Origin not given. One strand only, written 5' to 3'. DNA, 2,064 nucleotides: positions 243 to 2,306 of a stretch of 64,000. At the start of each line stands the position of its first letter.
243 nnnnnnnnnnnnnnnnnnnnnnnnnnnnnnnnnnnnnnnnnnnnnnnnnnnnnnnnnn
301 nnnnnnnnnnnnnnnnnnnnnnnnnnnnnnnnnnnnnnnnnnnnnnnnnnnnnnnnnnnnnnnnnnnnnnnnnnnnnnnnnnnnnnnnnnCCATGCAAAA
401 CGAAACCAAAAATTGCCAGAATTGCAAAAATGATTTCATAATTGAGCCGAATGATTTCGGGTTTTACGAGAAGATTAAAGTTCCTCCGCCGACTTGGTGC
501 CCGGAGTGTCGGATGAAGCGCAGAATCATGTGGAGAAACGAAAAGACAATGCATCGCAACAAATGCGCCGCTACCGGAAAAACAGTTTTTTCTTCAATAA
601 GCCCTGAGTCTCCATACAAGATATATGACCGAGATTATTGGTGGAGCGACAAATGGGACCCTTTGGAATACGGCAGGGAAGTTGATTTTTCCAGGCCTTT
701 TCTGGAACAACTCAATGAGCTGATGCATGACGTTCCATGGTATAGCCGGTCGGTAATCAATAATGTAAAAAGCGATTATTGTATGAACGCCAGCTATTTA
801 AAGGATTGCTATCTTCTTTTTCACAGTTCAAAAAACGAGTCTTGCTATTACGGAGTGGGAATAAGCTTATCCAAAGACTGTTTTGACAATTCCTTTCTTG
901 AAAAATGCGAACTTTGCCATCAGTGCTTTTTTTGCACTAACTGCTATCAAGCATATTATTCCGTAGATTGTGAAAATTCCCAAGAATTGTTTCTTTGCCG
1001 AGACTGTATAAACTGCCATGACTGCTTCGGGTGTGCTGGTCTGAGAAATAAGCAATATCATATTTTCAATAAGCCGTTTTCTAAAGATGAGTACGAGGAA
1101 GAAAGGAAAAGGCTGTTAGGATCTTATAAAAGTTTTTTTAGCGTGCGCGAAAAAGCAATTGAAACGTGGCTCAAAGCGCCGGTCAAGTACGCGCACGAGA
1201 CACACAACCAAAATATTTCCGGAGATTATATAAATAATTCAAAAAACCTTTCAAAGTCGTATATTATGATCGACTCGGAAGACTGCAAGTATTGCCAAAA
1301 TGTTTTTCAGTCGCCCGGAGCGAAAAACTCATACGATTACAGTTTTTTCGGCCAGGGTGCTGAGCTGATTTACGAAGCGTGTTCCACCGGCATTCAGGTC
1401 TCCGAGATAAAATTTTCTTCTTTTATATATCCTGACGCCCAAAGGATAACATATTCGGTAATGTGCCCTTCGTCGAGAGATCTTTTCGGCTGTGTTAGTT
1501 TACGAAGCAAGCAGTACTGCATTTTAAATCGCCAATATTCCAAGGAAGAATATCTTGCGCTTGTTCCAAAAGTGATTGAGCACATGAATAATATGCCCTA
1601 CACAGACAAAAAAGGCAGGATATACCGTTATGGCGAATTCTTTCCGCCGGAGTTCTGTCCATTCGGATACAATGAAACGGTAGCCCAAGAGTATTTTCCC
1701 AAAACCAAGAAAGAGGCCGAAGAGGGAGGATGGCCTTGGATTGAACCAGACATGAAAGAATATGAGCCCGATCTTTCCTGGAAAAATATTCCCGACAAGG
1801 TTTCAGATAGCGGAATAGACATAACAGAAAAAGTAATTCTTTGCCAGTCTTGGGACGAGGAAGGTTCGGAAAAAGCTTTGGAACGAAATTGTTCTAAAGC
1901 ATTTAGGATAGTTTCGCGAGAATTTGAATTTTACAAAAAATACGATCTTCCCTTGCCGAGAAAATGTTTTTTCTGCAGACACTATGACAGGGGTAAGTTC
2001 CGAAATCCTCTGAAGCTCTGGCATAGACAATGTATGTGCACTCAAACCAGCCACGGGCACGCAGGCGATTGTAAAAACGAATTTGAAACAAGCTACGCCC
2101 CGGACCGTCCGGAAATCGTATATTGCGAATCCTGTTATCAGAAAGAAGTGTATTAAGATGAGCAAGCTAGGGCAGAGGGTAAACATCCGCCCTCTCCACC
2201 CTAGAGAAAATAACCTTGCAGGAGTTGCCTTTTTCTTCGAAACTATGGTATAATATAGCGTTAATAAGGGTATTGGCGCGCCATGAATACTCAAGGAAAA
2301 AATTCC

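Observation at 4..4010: Tandem array of three large paralogous Cys-rich zinc-ribbon repeat proteins of unknown function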

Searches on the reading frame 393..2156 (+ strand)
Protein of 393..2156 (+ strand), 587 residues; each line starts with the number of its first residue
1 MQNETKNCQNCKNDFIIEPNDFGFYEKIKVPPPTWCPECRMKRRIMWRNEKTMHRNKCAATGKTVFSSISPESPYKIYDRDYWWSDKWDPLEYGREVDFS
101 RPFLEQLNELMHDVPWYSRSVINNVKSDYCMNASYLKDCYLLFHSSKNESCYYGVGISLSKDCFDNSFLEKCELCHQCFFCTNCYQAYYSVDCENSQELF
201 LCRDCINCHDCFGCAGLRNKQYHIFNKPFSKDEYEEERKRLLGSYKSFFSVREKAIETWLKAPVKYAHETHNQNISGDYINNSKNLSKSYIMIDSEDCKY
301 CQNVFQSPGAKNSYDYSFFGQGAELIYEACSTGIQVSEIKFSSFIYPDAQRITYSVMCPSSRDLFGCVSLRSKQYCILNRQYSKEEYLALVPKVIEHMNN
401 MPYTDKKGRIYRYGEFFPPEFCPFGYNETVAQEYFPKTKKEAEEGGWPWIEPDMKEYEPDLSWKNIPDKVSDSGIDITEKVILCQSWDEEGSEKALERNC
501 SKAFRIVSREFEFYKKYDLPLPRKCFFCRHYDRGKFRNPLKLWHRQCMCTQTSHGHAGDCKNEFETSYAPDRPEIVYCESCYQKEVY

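Call 3: search_protein_families(library=pfam, proteins=[window:393-2156:+], max_evalue=1)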
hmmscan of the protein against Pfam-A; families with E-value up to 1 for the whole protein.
window:393-2156:+ (587 aa): 1 family
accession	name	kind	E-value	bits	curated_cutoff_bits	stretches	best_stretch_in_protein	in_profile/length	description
PF09606.15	Med15_N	-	0.00047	20.3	24.1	1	379-405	42-68/72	ARC105/Med15 mediator subunit N-terminal KIX domain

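Call 4: search_protein_families(library=ncbifam, proteins=[window:393-2156:+], max_evalue=1)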
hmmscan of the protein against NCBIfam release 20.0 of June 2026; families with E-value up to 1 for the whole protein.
window:393-2156:+ (587 aa): 0 families

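Call 5: search_solved_structures(query=window:393-2156:+, max_evalue=10)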
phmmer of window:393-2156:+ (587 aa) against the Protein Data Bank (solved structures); distinct sequences matched with E-value up to 10: 1.
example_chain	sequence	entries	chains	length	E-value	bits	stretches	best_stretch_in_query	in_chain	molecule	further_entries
9pmt_N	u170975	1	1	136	0.53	11.9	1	257-328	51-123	Nanobody Nb33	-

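Call 6: find_homologous_proteins(query=window:393-2156:+)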
Query window:393-2156:+ (587 aa): 6932 proteins with E <= 0.001 among 8000 candidates; the best 120 are listed.
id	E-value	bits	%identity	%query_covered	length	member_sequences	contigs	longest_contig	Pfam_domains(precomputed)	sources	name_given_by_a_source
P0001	0.0e+0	1419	100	100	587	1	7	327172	-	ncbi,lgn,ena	-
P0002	2.4e-271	920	63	100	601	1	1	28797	-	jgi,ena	-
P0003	3.2e-269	913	66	91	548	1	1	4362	-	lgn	-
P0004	1.8e-252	858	62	100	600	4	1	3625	-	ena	-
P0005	4.3e-250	850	60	100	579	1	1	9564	-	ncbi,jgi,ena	-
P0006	8.2e-248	842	58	100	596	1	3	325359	-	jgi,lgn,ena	-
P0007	2.1e-237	808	55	100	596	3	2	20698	-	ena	-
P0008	2.4e-232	791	55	100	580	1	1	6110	-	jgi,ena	-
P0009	1.0e-227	776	57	100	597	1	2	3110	-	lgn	-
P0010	2.2e-227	775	55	100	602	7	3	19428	-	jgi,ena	-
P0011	1.2e-223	762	55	100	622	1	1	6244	-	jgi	jgi:hypothetical protein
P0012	3.3e-221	754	55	100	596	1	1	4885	-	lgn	-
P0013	3.3e-219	748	54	100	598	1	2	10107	-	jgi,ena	-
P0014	1.8e-218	745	54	100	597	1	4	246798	-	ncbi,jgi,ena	-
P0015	2.0e-216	739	53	100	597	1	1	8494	-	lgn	-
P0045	3.8e-194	665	51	94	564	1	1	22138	-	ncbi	ncbi:MAG: hypothetical protein QW156_04170, partial [Candidatus Aenigmatarchaeota archaeon]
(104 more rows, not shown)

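Call 12: list_cluster_members(proteins=[window:393-2156:+, window:2283-4010:+])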
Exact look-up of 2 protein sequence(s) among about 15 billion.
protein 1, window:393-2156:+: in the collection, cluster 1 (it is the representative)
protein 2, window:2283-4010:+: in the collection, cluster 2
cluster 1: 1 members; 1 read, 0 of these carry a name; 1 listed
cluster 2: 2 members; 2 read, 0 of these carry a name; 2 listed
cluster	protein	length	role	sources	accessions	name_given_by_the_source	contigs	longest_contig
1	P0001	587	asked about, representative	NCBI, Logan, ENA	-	-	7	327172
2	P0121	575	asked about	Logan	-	-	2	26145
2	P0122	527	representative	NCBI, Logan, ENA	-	-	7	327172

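Call 14: find_encoding_contigs(protein=window:393-2156:+, flank=10000, max_places=3)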
Protein window:393-2156:+ (587 aa): 15 contigs read that carry it; 3 places shown.
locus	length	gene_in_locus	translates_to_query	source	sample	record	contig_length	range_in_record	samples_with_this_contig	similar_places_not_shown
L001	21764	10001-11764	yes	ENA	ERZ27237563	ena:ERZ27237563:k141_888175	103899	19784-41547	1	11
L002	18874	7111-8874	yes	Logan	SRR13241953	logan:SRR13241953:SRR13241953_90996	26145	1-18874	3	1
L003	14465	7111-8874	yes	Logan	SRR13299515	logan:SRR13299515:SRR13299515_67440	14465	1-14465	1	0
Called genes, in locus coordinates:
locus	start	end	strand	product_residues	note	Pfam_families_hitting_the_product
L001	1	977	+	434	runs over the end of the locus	PF06202:GDE_C (faint)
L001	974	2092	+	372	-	PF13477:Glyco_trans_4_2 (faint), PF13439:Glyco_transf_4, PF13579:Glyco_trans_4_4, PF20706:GT4-conflict, PF00534:Glycos_transf_1, PF13692:Glyco_trans_1_4, PF13524:Glyco_trans_1_2 (weak)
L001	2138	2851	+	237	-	PF00849:PseudoU_synth_2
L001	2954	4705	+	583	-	-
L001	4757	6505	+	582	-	-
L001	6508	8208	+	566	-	-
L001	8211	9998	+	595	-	-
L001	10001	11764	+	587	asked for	-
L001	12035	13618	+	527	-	PF23477:zf_Tbcl_2 (faint)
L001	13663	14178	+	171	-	PF01245:Ribosomal_L19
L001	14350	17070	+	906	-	PF00690:Cation_ATPase_N, PF00122:E1-E2_ATPase, PF00702:Hydrolase, PF13246:Cation_ATPase, PF00689:Cation_ATPase_C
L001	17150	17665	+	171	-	-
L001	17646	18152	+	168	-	-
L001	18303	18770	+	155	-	-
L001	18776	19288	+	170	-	-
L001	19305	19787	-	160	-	PF09900:DUF2127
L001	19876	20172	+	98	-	PF02583:Trns_repr_metal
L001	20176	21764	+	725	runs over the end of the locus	PF19335:HMBD, PF00122:E1-E2_ATPase, PF12710:HAD (faint), PF00702:Hydrolase, PF08282:Hydrolase_3 (faint)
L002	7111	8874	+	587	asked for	-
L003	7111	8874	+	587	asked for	-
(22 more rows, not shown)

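Call 18: find_related_loci(query=A1, collection=genome_contigs, flank=10000)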
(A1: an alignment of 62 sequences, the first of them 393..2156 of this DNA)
Query A1 (587 aa) in genome_contigs; peptide patterns used: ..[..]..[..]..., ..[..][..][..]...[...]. (x = any residue, [..] = any of these).
598 stretches matched a pattern (row limit reached: there are more); 587 encode a relative of the query (tblastn E <= 1e-3); the best 80 are kept; 79 distinct loci.
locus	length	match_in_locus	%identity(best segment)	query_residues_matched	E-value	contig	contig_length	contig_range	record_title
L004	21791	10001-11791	49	1-585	0e+0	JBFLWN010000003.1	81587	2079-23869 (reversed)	MAG: Patescibacteria group bacterium isolate MAG033 MAG033_3, whole genome shotgun sequence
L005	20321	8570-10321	49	1-586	0e+0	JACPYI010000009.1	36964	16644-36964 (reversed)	MAG: Candidatus Sungiibacteriota bacterium isolate NC_groundwater_859_Pr1_B-0.1um_51_34 Montesol18_Bp1_scaffold_345549,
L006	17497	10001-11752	48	1-586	0e+0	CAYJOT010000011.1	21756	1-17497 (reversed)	MAG TPA_asm: uncultured Candidatus Saccharibacteria bacterium isolate ERP125453_co1_108 genome assembly, contig: NODE_22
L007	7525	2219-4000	48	1-586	0e+0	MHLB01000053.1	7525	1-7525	MAG: Candidatus Liptonbacteria bacterium RIFCSPLOWO2_01_FULL_53_13 rifcsplowo2_01_scaffold_61927, whole genome shotgun s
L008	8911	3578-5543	46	1-586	0e+0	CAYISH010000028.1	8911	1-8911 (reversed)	MAG TPA_asm: uncultured Candidatus Saccharibacteria bacterium isolate ERP119705_co6_1025 genome assembly, contig: NODE_1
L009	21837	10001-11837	49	2-586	3e-180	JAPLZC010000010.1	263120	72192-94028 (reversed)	MAG: Candidatus Staskawiczbacteria bacterium isolate LacPavin_0818_WC45_MAG_38_24 LacPavin_0818_WC45_scaffold_98893, who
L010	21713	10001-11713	48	1-586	4e-180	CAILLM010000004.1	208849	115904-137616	Candidatus Staskawiczbacteria bacterium isolate AlinenLipids_bin-6305 genome assembly, contig: bin-6305:04/11, whole gen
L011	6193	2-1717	48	4-586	0e+0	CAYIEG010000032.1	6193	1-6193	MAG TPA_asm: uncultured Candidatus Saccharibacteria bacterium isolate ERP119705_co19_18 genome assembly, contig: NODE_17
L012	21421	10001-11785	45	1-587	2e-179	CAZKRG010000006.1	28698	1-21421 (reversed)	MAG TPA_asm: uncultured Candidatus Saccharibacteria bacterium isolate SRP093762_co1_1 genome assembly, contig: NODE_978_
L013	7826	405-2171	47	4-586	3e-178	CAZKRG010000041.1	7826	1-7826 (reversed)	MAG TPA_asm: uncultured Candidatus Saccharibacteria bacterium isolate SRP093762_co1_1 genome assembly, contig: NODE_5172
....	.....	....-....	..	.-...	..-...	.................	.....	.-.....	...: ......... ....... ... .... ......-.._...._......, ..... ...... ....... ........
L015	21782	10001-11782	47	1-586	2e-177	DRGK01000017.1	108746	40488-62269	MAG TPA_asm: Candidatus Jorgensenbacteria bacterium isolate HyVt-344 HyVt-344_k145_945644, whole genome shotgun sequence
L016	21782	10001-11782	47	1-587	7e-177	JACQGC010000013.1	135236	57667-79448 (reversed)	MAG: Candidatus Nomurabacteria bacterium isolate NC_groundwater_1063_Pr2_B-0.1um_42_14 rattlesnake_spring_18_scaffold_14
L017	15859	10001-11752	44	1-586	2e-176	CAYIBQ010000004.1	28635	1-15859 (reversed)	MAG TPA_asm: uncultured Candidatus Saccharibacteria bacterium isolate ERP119705_co1_646 genome assembly, contig: NODE_15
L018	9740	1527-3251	46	1-587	4e-176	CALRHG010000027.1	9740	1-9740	MAG: Candidatus Nomurabacteria bacterium isolate MaH-09apr19-135 genome assembly, contig: MaH-09apr19-C17563, whole geno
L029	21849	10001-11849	45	1-585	5e-167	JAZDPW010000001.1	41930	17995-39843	MAG: Candidatus Jorgensenbacteria bacterium isolate MEGAHIT-group-0.89 k141_13868214, whole genome shotgun sequence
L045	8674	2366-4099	46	1-587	3e-164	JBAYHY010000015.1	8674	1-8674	MAG: Candidatus Paceibacterota bacterium isolate SO_2016_GW1_160 scaffold15173_OW334_2016, whole genome shotgun sequence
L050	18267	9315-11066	45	3-586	2e-168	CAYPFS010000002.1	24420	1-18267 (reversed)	MAG TPA_asm: uncultured Candidatus Saccharibacteria bacterium isolate binchicken_co341_27 genome assembly, contig: NODE_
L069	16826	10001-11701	43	1-586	2e-159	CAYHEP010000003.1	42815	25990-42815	MAG TPA_asm: uncultured Candidatus Saccharibacteria bacterium isolate ERP119705_co10_27 genome assembly, contig: NODE_66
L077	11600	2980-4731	44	8-587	2e-158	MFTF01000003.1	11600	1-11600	MAG: Candidatus Nomurabacteria bacterium RIFCSPHIGHO2_01_FULL_36_23 rifcsphigho2_01_scaffold_14256, whole genome shotgun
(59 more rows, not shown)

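Call 24: predict_structure(alignment_id=A1)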
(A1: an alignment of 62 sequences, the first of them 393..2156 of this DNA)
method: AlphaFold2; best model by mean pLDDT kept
length: 587 residues; sequences in the alignment: 62
mean_pLDDT: 85.0   pTM: 0.86
mean pLDDT of the five models: 85.0, 82.7, 80.6, 77.9, 75.4
residues with pLDDT >= 90: 270; 70-90: 241; 50-70: 76; < 50: 0
segments of 3 or more residues with pLDDT < 50: none
pLDDT, mean of each block of 10 residues (from residue 1): 90 92 89 92 91 91 93 92 92 97 97 92 78 80 74 71 74 71 75 73 72 67 88 88 84 89 82 68 68 67 60 66 72 72 75 74 91 95 97 97 97 94 93 91 94 84 94 93 96 89 90 87 92 86 93 92 92 92 87
secondary structure, 60 per line:
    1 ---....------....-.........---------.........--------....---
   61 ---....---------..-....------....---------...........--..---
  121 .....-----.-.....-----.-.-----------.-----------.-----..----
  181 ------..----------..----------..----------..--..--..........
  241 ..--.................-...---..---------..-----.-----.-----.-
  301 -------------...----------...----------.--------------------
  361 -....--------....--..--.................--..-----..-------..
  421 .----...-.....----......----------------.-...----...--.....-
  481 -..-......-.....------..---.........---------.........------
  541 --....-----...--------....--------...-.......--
elements in order: E4-7 E14-17 H19-27 H37-45 E54-57 E64-67 H80-83 H90-93 H103-113 E121-125 E133-137 H231-242 H245-261 E263-265 E314-316 E327-329 E362-365 E374-377 H384-400 H430-434 H439-444 H475-479 H485-490 H492-496 H508-516 H526-534 E543-546 E563-566 E575-577 H579-585

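Call 34: search_protein_families(library=pfam, proteins=[L006:8453-9964:+, L050:6146-7180:+, L069:101-640:+, L029:6292-6606:+, L045:4143-4730:+, L077:8239-9162:-], max_evalue=0.01)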
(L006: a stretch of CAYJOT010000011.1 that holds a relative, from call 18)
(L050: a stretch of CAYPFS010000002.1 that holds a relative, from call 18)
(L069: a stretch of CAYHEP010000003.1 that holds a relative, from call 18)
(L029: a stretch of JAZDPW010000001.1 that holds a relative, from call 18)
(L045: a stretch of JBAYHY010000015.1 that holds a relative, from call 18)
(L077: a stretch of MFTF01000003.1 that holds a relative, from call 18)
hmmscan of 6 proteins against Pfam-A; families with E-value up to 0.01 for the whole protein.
L006:8453-9964:+ (503 aa): 6 families
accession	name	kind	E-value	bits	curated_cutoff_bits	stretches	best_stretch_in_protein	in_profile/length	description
PF10412.15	TrwB_AAD_bind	-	1.8e-06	27.5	20.5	1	54-347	12-287/387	Type IV secretion-system coupling protein DNA-binding domain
PF01935.23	DUF87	-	1.9e-06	28.6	23.2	1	57-275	23-208/220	Helicase HerA, central domain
PF13401.12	AAA_22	-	0.00026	21.7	27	1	55-93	3-41/130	AAA domain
PF12696.13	TraG-D_C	-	0.00098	19.5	22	1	308-367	3-67/126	TraM recognition site of TraD and TraG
PF20720.3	nSTAND3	-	0.0032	17.6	27.2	1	55-117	15-72/155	Novel STAND NTPase 3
PF13191.12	AAA_16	-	0.0049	17.8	32.6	0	54-79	21-46/167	AAA ATPase domain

L050:6146-7180:+ (344 aa): 2 families
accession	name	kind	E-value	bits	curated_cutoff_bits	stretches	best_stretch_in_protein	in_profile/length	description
PF04545.22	Sigma70_r4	-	2.9e-12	46.4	24.1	1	21-68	7-50/50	Sigma-70, region 4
PF05066.19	HARE-HTH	-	4e-09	37.2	25.9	1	221-281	5-71/71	HB1, ASXL, restriction endonuclease HTH domain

L069:101-640:+ (179 aa): 2 families
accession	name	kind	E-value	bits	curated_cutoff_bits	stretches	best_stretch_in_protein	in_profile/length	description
PF20803.2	PaaX_M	-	3.6e-16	59.5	24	1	88-158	2-72/83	PaaX protein central Cas2-like domain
PF09827.14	CRISPR_Cas2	-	0.00075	20.1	23.8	1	95-147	3-51/74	CRISPR associated protein Cas2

L029:6292-6606:+ (104 aa): 1 family
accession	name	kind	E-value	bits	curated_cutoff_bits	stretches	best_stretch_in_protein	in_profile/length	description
PF03091.20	CutA1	-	6.6e-22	77.6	22.4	1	3-99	2-97/99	CutA1 divalent ion tolerance protein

L045:4143-4730:+ (195 aa): 0 families

L077:8239-9162:- (307 aa): 1 family
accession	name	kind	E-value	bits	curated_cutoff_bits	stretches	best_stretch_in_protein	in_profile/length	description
PF00491.26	Arginase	-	8.6e-59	199.7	22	1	26-296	1-276/280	Arginase family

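Call 36: search_solved_structures(query=A1, max_evalue=10, show_alignments=3)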
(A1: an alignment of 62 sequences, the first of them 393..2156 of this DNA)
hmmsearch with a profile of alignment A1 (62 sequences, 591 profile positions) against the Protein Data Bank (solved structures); distinct sequences matched with E-value up to 10: 0.

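Call 37: search_protein_families(library=pfam, alignment_id=A1, max_evalue=0.01)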
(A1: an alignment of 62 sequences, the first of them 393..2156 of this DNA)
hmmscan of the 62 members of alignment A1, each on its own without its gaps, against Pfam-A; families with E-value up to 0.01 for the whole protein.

A. member 1, window:393-2156:+ (587 aa): 1 family
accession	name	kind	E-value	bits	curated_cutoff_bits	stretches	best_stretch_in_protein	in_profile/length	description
PF09606.15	Med15_N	-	0.00047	20.3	24.1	0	379-405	42-68/72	ARC105/Med15 mediator subunit N-terminal KIX domain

B. families by the number of members that match (of 62 scanned): 3 families
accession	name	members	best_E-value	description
PF13451.12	zf_Tbcl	9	3.5e-06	Probable treble clef domain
PF23477.1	zf_Tbcl_2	6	7.4e-07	Probable treble clef zinc finger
PF09606.15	Med15_N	3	0.00047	ARC105/Med15 mediator subunit N-terminal KIX domain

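Call 38: search_protein_representatives(alignment_id=A1)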
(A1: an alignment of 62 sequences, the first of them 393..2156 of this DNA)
Query: 62 sequences, 591 profile positions. Proteins with E-value up to 0.001 (for the whole library): 5277; up to 1e-10: 3801; up to 1e-30: 2217. The best 150 are listed.
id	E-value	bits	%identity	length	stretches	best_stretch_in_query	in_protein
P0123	1.7e-271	918.7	-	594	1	1-591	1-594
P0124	5.1e-259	877.5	-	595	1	1-590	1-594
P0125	2.6e-258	875.2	-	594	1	1-590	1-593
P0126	7.3e-247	837.3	-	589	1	5-591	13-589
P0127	3.0e-241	818.8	-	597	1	3-591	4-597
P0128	2.0e-240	816.1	-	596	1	1-591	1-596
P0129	4.6e-239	811.6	-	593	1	1-590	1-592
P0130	4.9e-238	808.2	-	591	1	3-591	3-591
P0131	1.3e-235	800.2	-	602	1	2-591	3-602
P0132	3.9e-230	782.1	-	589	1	1-590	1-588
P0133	1.6e-228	776.8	-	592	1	2-590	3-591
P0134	1.5e-227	773.6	-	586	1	1-591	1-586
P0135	4.4e-227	772.0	-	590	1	4-591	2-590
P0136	1.4e-226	770.3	-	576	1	1-591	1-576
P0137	3.1e-226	769.2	-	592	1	1-591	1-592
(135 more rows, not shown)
